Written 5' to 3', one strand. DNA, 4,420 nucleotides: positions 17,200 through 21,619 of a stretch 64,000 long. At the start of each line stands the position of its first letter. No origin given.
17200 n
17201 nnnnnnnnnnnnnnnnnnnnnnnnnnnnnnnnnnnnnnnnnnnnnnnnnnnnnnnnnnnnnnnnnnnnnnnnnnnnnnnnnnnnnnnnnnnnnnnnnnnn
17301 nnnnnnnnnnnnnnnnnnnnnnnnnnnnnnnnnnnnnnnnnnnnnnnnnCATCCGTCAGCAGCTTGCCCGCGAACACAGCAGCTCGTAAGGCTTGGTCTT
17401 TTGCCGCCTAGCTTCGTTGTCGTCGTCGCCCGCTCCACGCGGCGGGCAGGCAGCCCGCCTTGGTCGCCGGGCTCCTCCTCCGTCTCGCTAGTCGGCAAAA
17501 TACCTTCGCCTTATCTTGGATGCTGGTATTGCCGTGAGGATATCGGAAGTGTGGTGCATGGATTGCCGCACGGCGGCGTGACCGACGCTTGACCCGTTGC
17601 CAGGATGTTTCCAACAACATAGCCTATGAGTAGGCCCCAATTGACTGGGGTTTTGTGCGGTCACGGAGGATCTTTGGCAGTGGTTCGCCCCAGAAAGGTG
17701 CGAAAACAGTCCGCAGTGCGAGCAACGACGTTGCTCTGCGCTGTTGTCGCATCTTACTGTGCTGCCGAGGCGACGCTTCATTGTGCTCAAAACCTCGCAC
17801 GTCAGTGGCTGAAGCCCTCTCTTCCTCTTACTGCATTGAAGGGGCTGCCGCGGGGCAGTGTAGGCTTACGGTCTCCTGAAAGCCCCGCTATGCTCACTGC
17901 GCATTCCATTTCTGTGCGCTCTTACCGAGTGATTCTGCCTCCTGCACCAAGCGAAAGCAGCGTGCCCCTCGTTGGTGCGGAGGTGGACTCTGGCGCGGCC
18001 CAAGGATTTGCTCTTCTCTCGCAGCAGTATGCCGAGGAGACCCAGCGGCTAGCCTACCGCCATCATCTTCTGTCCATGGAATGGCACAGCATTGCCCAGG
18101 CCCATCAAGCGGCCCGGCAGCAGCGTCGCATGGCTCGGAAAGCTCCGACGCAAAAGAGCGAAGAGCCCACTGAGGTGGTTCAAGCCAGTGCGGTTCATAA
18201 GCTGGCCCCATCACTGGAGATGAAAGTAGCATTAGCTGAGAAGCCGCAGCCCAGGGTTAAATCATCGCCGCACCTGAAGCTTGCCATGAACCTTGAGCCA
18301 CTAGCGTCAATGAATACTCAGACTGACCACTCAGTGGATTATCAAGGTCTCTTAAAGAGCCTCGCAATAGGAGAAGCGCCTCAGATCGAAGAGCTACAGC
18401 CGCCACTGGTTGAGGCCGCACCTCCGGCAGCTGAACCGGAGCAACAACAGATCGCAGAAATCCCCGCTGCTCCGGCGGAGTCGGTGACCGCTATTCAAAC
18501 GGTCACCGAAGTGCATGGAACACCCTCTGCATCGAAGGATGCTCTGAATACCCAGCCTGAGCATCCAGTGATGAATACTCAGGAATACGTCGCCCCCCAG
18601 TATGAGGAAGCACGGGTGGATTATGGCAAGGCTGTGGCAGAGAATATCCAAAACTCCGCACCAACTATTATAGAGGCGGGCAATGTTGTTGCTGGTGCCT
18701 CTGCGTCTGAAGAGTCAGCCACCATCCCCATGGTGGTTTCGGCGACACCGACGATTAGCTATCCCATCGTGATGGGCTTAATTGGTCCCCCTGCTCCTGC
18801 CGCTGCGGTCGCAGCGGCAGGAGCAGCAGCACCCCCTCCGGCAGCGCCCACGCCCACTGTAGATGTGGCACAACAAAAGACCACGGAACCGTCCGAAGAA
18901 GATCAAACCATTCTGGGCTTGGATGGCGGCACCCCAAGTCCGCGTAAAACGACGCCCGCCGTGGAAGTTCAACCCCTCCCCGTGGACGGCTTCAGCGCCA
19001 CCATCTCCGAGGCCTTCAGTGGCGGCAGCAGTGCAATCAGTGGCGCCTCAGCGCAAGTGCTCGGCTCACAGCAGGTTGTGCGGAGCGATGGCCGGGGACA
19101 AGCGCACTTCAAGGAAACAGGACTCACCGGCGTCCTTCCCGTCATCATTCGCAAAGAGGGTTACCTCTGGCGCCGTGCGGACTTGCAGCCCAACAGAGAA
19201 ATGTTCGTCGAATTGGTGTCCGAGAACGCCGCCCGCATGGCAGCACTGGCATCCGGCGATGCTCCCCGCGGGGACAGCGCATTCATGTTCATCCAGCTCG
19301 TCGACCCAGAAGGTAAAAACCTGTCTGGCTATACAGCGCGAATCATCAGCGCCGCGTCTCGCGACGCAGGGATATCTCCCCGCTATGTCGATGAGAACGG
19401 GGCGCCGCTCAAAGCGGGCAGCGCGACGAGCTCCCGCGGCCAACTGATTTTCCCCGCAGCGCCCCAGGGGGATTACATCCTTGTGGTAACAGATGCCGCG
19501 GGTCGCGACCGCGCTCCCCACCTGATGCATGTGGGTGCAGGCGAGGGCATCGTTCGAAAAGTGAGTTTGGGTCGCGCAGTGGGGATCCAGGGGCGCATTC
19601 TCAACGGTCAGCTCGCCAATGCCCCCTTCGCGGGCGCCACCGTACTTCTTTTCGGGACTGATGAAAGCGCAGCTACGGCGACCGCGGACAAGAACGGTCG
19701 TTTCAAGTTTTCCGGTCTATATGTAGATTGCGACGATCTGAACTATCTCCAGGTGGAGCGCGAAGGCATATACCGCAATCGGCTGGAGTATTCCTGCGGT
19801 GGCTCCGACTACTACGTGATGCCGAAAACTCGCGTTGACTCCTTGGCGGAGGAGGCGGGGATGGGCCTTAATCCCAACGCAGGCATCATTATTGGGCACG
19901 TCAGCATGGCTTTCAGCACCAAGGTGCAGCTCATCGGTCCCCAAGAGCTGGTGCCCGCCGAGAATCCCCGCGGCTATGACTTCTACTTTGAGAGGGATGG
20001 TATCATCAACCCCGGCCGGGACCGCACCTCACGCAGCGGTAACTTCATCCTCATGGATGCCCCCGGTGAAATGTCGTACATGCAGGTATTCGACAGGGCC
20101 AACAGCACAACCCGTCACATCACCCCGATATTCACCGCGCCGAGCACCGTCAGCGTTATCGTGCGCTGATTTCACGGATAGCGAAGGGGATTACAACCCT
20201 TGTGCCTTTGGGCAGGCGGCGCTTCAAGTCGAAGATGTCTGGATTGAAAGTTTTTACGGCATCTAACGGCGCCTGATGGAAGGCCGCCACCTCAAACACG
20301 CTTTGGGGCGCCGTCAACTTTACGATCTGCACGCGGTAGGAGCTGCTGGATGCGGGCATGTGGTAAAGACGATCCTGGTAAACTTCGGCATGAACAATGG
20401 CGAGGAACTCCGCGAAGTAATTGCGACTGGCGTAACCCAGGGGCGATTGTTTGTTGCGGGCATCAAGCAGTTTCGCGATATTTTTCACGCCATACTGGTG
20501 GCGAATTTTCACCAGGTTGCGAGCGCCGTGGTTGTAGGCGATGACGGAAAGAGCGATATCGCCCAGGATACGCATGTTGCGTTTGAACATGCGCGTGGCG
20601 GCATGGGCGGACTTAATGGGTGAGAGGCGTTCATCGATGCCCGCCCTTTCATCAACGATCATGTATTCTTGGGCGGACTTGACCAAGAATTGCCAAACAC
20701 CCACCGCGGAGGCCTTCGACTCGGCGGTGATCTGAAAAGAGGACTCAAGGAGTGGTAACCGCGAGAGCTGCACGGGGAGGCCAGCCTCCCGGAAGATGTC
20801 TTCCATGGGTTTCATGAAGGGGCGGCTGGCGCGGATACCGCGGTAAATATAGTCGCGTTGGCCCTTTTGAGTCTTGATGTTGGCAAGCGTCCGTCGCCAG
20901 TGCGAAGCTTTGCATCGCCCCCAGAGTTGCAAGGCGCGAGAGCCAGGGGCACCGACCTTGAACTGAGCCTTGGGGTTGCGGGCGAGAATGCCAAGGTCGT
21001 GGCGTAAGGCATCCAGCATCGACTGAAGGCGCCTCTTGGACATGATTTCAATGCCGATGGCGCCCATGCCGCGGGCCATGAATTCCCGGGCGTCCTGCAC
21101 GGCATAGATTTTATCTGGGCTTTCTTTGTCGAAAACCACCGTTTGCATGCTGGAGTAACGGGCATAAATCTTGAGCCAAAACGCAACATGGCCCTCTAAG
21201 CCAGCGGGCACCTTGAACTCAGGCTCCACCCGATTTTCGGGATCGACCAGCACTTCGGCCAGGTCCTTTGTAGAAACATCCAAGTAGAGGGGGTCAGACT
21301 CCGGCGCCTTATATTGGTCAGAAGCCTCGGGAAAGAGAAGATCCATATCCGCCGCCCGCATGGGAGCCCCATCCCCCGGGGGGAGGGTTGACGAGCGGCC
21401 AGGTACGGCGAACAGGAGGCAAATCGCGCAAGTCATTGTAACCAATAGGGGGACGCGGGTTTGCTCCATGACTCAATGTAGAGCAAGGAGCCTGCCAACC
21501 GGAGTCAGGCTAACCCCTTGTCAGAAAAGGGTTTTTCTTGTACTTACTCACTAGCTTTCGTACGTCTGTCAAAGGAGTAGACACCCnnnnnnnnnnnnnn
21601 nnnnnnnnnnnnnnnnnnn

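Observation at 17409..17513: Repeat family with hairpin covariation: one unit after atpC, an inverted pair of units at 62207-62492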

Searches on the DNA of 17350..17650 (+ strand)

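Call 20: search_rna_families(source=window, start=17350, end=17650, threshold=evalue, max_evalue=10)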
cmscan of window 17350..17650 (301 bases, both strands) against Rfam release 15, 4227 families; matches with E-value up to 10: 4.
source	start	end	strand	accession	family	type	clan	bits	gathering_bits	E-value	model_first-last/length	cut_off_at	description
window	17440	17469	-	RF00063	SscA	Gene;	-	14.7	60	7.7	17-46/96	no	SscA RNA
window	17506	17535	+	RF02150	MESTIT1_3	Gene; lncRNA;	-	12.7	60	2.2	69-99/99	no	MEST intronic transcript 1, antisense RNA conserved region 3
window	17427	17505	+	RF01698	Chloroflexi-1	Gene; sRNA;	-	12.4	80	8.1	1-84/84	no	Chloroflexi-1 RNA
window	17581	17638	-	RF02186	ST7-OT3_4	Gene; lncRNA;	-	8.9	80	8.9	1-73/73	no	ST7 overlapping transcript 3 conserved region 4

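Call 40: build_rna_model(alignment_id=A2, structure=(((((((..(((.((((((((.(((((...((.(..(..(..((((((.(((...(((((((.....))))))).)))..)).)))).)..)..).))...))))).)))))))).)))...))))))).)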
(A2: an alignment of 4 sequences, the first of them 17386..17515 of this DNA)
Model R1 built from alignment A2 (4 sequences, 130 columns); structure: as given.
model positions 129; base pairs 44; branch points 0; effective number of sequences 0.73; information 0.59 bits per position. Calibrated on 0.2 Mb of random sequence (short: E-values are rough).
structure used (alignment columns):
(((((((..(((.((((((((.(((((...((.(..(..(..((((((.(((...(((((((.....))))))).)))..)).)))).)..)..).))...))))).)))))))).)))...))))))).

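Call 41: search_with_rna_model(model_id=R1, sources=[window, L026, L027, L030, L032, L153, L154, L155, L156, L157], max_evalue=10)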
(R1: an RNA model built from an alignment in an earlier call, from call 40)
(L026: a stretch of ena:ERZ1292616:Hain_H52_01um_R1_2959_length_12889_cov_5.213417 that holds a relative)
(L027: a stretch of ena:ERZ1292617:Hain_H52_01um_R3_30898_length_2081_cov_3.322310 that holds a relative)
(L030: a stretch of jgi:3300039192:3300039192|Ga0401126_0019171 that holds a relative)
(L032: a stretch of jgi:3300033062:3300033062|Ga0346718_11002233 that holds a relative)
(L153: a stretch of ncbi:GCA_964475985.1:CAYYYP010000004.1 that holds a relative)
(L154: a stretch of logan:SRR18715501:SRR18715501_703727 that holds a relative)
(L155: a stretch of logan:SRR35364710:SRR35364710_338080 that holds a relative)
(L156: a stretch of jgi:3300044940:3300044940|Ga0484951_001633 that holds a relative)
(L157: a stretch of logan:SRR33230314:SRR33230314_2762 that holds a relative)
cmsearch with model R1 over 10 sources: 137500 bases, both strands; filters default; matches with E-value up to 10: 6.
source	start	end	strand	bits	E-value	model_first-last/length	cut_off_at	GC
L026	10414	10543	+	153.2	1e-32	1-129/129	no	0.65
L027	1694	1823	+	153.2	1e-32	1-129/129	no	0.65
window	17386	17515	+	150.9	3.4e-32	1-129/129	no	0.65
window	62368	62496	-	145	7.7e-31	1-129/129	no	0.64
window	62200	62328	+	143.2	2e-30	1-129/129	no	0.64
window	62369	62497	+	41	6.2e-07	1-129/129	no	0.64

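Call 58: search_with_rna_model(model_id=R1, sources=[L158, L159, L160, L161, L028, L029], max_evalue=10)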
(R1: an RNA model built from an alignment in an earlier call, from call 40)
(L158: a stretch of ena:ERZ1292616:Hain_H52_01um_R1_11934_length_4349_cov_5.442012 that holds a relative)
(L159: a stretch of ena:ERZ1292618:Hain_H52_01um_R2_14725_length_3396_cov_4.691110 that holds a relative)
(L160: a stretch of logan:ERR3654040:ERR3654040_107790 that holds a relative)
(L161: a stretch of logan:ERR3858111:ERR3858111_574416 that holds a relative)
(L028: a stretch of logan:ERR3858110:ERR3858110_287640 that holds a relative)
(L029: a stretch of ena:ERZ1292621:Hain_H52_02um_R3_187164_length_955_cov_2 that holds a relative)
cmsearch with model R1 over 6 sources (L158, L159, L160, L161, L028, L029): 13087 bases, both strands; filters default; matches with E-value up to 10: 7.
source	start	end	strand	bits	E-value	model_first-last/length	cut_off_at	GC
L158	4181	4309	+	145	7.4e-32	1-129/129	no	0.64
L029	855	955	+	95.3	2e-20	1-100/129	3'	0.68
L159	3295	3396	+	41.9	3.8e-08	1-112/129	3'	0.63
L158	4180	4308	-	41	5.9e-08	1-129/129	no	0.64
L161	851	905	+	39.7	1.2e-07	1-55/129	3'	0.62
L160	2296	2346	+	35.1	1.3e-06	1-51/129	3'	0.61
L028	1098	1136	+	27.6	7.2e-05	1-39/129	3'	0.54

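Call 78: search_with_rna_model(model_id=R1, source=window, filters=off, max_evalue=10)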
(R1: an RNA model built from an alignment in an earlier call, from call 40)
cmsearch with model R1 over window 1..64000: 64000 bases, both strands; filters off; matches with E-value up to 10: 28.
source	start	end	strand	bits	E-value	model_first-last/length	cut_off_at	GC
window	17386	17515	+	150.9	1.6e-32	1-129/129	no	0.65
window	62368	62496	-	145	3.6e-31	1-129/129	no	0.64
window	62200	62328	+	143.2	9.2e-31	1-129/129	no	0.64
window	62369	62497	+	41.1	2.9e-07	1-129/129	no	0.64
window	17386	17513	-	31.3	4.9e-05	1-129/129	no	0.65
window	62199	62327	-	28.8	0.00019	1-129/129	no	0.63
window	9040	9108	+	14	0.48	1-129/129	no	0.54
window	63172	63265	-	13.5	0.64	1-129/129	no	0.61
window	16821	16920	-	12.4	1.1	1-129/129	no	0.54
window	24912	24962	+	11.9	1.5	1-129/129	no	0.53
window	37503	37610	-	11.4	1.9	1-129/129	no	0.69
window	18775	18844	+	11.1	2.2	1-129/129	no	0.71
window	18773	18836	-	10.3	3.3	1-129/129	no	0.7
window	62973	63012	+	10.3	3.4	1-129/129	no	0.62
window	34898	34948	+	10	3.9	1-129/129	no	0.73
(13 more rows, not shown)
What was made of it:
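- On TA-type bacterial MITE: Three copies lie in 64 kb at two loci (call 78).
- Checked: A full covariance-model scan of the window with filters off finds exactly these three (call 78).
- The covariance model scores the sense strand at 143-151 bits and the reverse strand at 29-41 bits (call 78).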

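Call 88: search_with_rna_model(model_id=R1, sources=[L167, L168, L169, L165, L166, L162, L163, L164], max_evalue=10)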
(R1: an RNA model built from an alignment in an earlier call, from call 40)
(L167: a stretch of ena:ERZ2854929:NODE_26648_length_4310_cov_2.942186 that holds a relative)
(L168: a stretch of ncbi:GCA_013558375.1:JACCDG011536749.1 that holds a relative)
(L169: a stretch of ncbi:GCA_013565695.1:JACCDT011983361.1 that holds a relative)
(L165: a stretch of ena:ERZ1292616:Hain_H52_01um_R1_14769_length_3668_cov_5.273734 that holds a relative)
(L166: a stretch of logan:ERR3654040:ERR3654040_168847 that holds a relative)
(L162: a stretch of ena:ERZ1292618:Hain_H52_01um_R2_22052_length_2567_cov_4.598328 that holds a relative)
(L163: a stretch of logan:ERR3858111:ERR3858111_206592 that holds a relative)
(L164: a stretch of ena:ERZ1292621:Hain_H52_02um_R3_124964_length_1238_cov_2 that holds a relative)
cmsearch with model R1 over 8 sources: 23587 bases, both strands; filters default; matches with E-value up to 10: 2.
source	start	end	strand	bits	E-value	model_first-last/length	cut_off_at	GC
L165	3486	3614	+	143.2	3.4e-31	1-129/129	no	0.64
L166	3189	3241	+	37.4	7.2e-07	1-53/129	3'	0.58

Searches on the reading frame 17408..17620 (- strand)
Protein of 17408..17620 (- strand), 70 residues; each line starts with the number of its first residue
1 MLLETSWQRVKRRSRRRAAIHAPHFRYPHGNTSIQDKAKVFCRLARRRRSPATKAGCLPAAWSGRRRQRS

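Call 77: search_protein_families(library=pfam, proteins=[window:17408-17620:-], max_evalue=0.01)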
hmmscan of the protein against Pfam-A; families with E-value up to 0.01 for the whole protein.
window:17408-17620:- (70 aa): 0 families

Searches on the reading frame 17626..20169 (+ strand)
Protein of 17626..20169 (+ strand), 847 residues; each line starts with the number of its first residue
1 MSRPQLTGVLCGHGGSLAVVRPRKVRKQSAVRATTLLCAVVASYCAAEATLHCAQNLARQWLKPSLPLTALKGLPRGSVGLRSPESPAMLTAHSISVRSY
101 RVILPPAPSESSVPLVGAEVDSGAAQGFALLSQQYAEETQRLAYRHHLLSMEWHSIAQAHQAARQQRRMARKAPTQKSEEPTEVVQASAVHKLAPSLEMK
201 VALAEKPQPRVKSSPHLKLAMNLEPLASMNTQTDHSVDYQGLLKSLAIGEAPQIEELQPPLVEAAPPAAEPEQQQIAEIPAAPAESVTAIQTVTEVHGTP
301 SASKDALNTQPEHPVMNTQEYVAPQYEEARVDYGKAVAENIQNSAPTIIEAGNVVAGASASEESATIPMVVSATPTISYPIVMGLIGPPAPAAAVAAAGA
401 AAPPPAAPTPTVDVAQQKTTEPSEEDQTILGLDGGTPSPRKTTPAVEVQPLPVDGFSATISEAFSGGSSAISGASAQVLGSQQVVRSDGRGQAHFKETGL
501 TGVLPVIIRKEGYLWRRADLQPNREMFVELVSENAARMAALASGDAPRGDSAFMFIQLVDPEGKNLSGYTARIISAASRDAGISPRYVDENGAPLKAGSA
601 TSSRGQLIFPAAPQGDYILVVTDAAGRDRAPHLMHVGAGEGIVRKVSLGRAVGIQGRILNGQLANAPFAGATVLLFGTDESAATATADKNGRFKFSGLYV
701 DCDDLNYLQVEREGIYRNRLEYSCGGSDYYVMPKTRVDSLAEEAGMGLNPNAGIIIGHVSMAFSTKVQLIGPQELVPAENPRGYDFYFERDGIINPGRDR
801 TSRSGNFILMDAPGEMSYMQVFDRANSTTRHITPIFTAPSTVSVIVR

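Call 43: search_protein_families(library=pfam, proteins=[window:17626-20169:+], max_evalue=0.001)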
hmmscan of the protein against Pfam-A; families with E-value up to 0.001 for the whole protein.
window:17626-20169:+ (847 aa): 1 family
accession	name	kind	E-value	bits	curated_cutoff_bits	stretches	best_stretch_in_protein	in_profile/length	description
PF13620.12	CarboxypepD_reg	-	6.2e-09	36.5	32.3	1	654-700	2-47/82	Carboxypeptidase regulatory-like domain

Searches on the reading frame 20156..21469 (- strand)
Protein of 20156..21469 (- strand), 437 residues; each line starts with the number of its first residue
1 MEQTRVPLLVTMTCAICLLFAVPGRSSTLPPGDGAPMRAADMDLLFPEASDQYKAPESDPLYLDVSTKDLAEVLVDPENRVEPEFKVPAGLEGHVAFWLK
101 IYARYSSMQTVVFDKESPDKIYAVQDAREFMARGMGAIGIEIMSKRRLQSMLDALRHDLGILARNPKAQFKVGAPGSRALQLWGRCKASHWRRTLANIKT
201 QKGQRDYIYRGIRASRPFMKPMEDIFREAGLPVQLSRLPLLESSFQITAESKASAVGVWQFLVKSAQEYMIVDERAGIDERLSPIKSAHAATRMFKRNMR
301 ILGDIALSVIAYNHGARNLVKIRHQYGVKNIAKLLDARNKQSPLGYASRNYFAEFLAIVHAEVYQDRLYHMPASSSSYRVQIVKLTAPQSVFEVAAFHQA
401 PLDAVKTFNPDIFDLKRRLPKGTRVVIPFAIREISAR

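Call 43: search_protein_families(library=pfam, proteins=[window:20156-21469:-], max_evalue=0.001)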
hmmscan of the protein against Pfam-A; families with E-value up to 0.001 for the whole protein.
window:20156-21469:- (437 aa): 1 family
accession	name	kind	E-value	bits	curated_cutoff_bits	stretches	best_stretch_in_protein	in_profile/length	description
PF01464.25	SLT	-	1.7e-14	53.8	21.3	1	236-332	18-114/117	Transglycosylase SLT domain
